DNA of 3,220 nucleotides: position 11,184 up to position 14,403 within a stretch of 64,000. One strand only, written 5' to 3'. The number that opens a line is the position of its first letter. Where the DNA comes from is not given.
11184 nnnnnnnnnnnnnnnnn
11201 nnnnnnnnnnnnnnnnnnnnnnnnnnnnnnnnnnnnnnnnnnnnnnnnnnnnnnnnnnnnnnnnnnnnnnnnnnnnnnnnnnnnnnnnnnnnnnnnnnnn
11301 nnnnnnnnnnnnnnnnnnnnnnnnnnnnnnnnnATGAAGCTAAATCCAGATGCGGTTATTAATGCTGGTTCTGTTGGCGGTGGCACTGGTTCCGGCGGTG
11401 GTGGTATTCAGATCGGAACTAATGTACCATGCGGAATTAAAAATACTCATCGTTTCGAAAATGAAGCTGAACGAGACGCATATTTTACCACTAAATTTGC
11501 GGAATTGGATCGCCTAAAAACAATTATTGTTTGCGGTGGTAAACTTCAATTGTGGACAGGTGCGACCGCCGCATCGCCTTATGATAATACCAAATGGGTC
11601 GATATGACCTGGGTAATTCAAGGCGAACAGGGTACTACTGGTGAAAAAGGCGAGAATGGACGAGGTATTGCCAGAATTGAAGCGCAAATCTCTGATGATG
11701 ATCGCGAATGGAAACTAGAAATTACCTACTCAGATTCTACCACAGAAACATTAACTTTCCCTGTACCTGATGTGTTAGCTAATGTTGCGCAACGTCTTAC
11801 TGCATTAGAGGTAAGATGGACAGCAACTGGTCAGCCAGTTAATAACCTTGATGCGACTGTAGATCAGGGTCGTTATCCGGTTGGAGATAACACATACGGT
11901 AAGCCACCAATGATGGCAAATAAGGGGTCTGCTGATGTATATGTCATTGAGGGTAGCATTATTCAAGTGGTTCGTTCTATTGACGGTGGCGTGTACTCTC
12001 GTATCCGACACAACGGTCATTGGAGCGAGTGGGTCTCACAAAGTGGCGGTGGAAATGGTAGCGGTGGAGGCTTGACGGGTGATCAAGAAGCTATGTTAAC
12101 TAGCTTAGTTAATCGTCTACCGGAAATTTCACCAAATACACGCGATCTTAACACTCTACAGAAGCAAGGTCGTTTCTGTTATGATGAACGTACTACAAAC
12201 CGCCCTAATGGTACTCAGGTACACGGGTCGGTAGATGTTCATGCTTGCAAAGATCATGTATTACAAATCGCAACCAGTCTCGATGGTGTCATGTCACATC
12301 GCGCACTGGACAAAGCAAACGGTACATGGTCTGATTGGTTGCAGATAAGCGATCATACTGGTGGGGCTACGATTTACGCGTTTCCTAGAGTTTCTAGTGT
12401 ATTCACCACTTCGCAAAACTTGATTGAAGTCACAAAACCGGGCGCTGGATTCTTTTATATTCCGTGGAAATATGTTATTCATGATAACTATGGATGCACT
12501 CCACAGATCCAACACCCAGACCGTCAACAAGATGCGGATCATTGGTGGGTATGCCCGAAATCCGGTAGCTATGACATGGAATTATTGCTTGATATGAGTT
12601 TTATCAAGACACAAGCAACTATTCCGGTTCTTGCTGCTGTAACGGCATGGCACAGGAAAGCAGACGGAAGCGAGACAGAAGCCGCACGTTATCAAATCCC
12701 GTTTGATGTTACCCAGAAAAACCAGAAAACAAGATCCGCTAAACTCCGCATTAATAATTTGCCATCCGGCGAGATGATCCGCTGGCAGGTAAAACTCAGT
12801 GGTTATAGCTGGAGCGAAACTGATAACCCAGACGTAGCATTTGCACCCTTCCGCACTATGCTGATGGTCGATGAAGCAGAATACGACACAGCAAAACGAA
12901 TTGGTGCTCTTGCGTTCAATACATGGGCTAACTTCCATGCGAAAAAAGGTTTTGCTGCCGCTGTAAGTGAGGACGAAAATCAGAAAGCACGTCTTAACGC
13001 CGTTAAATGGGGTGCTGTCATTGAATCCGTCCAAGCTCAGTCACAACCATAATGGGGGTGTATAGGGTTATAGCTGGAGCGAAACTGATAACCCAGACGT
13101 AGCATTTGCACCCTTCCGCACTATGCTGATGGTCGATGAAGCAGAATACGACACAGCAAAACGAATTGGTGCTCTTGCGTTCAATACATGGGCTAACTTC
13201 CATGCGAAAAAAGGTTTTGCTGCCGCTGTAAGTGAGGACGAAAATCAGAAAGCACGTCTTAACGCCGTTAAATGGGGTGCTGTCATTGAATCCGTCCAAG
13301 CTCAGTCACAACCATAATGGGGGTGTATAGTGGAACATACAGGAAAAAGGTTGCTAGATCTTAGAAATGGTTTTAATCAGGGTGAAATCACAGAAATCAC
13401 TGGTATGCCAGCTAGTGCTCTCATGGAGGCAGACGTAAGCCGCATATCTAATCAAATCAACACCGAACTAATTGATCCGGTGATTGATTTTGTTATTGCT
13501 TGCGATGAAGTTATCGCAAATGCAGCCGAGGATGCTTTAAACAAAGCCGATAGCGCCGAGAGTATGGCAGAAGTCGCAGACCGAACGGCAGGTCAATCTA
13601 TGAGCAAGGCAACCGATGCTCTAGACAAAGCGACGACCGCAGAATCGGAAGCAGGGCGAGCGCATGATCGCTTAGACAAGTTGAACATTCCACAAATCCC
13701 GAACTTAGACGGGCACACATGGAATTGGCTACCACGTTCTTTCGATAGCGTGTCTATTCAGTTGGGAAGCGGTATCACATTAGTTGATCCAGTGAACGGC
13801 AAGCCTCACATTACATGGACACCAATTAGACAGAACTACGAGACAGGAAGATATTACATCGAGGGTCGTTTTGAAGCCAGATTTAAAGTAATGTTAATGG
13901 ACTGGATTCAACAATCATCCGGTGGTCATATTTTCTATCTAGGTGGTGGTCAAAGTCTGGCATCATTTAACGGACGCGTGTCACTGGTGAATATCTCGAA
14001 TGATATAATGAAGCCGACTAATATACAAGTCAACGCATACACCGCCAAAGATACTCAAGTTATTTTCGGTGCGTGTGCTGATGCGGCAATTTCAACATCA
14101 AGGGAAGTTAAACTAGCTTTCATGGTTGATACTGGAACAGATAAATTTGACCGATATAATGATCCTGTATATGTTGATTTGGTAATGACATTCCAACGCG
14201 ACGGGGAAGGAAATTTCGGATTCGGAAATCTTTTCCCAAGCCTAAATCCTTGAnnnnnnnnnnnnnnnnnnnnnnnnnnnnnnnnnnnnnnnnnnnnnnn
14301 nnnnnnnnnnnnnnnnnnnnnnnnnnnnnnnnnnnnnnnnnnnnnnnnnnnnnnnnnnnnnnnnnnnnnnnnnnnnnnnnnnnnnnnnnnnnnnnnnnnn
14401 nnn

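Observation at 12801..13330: Perfect 265-bp tandem duplication at the 3' end of the 572-aa island gene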

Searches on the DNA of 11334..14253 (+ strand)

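Call 4: search_dna_similar(query=window:11334-14253:+, collection=phages, mode=near, max_rows=40)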
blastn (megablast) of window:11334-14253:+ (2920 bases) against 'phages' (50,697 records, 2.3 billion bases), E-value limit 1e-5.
Records with a match: 4; places in all: 4; records where one place covers at least 80% of the query: 1.
Best place of each record, by identity: >=99% 1; 60-80% 3.
By first word of the organism name: Shigella 3; Enterobacteria 1.
By host as written in the record: Escherichia coli XL1 Blue 1; Shigella sonnei 1; Shigella flexneri 2a 1; - 1.
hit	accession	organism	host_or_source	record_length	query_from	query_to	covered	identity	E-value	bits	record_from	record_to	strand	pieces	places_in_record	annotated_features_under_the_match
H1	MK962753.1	Shigella phage JK32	Escherichia coli XL1 Blue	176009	1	2920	100%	99.6%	0e+0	5327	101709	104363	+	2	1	hypothetical protein (x2)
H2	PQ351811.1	Shigella phage SSG23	Shigella sonnei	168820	1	1692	58%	76.3%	0e+0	870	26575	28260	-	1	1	hypothetical protein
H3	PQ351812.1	Shigella phage SFHK24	Shigella flexneri 2a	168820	1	1692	58%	76.3%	0e+0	870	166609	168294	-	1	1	hypothetical protein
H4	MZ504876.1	Enterobacteria phage Brandy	-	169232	1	1692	58%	75.6%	0e+0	797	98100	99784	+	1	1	hypothetical protein (x2)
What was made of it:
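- Tried and rejected: The megablast homology to Brandy, SSG23 and SFHK24 stops near the end of the 572-aa gene (call 4), which suggested a module junction.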

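Call 6: get_annotated_region(hit=H1, flank=6000)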
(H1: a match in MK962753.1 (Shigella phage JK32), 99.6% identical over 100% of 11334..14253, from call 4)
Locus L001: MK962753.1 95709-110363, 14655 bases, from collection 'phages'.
description: Shigella phage JK32, complete genome.
organism: Shigella phage JK32 (NCBI taxid 2591059)
taxonomy: Viruses; Duplodnaviria; Heunggongvirae; Uroviricota; Caudoviricetes; Straboviridae; Krischvirus
host: Escherichia coli XL1 Blue; source: river; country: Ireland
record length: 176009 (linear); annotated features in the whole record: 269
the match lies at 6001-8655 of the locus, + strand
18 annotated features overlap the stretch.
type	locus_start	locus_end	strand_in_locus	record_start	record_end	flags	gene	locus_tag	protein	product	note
CDS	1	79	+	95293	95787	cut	-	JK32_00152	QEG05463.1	tail tube protein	-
CDS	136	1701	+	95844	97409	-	-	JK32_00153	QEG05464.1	portal vertex protein of head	-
CDS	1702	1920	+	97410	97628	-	-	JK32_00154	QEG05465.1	prohead core protein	gp67 prohead core protein precursor to internal peptides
CDS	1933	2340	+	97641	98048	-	-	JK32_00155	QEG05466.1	prohead core protein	gp68 prohead core protein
CDS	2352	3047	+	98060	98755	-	-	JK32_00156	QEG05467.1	prohead core scaffold protein and protease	gp21 prohead core scaffold protein and protease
CDS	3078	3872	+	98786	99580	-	-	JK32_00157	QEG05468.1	prohead core scaffold protein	gp22 prohead core scaffold protein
CDS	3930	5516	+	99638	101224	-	-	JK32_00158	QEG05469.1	major capsid protein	-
CDS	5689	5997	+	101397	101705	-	-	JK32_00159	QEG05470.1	hypothetical protein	-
CDS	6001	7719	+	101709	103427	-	-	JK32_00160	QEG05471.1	hypothetical protein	-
CDS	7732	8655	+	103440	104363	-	-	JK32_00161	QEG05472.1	hypothetical protein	-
CDS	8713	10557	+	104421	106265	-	-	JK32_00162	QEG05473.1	tropomyosin-like protein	-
CDS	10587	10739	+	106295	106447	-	-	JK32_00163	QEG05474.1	hypothetical protein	-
CDS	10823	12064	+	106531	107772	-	-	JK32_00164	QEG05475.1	vertex head subunit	-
CDS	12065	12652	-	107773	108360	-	-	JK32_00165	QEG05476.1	hypothetical protein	-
CDS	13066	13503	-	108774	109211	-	-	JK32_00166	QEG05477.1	hypothetical protein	-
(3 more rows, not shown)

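Call 7: get_annotated_region(hit=H4, flank=5000)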
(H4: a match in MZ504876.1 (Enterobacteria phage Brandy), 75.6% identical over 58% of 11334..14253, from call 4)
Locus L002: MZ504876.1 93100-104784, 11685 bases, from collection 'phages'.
description: Enterobacteria phage Brandy, complete genome.
organism: Enterobacteria phage Brandy (NCBI taxid 2863838)
taxonomy: Viruses; Duplodnaviria; Heunggongvirae; Uroviricota; Caudoviricetes; Straboviridae; Krischvirus
host: -; source: -; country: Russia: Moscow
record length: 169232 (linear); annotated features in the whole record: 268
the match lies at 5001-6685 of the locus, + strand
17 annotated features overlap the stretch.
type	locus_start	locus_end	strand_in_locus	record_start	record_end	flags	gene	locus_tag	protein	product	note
CDS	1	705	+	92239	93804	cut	-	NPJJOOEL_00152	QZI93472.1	portal protein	label: NPJJOOEL_00152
CDS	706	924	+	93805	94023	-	-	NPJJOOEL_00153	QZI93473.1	hypothetical protein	label: NPJJOOEL_00153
CDS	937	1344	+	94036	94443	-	-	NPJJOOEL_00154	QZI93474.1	prohead assembly protein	label: NPJJOOEL_00154; prohead assembly protein gp68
CDS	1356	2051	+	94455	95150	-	-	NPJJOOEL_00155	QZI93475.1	prohead core protein protease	label: NPJJOOEL_00155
CDS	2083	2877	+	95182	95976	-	-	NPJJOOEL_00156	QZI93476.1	capsid assembly scaffolding protein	label: NPJJOOEL_00156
CDS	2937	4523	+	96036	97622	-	-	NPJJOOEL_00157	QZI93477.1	major capsid protein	label: NPJJOOEL_00157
CDS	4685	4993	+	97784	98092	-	-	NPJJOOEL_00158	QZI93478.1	hypothetical protein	label: NPJJOOEL_00158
CDS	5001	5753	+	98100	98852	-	-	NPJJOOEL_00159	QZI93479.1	hypothetical protein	label: NPJJOOEL_00159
CDS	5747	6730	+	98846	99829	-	-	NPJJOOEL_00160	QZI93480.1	hypothetical protein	label: NPJJOOEL_00160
CDS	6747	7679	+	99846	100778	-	-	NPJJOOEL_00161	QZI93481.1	hypothetical protein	label: NPJJOOEL_00161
CDS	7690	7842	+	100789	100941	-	-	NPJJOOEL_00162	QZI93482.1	hypothetical protein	label: NPJJOOEL_00162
CDS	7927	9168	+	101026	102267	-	-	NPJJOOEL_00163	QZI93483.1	capsid vertex protein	label: NPJJOOEL_00163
CDS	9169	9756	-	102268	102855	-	-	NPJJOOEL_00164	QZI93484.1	hypothetical protein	label: NPJJOOEL_00164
CDS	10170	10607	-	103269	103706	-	-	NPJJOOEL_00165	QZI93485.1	hypothetical protein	label: NPJJOOEL_00165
CDS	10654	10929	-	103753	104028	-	-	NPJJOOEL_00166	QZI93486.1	hypothetical protein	label: NPJJOOEL_00166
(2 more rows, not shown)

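Call 18: search_dna_similar(query=window:12500-13700:+, collection=ecoli_genomes, mode=near, max_rows=10)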
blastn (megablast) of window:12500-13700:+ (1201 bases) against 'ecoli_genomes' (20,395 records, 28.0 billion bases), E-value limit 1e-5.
No match.

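Call 19: search_dna_similar(query=window:12500-13700:+, collection=plasmids, mode=near, max_rows=10)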
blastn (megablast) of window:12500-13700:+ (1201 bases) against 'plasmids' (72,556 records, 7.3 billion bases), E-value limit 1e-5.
No match.
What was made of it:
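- Tried and rejected: There was no match in the E. coli genomes or plasmids (calls 18, 19).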
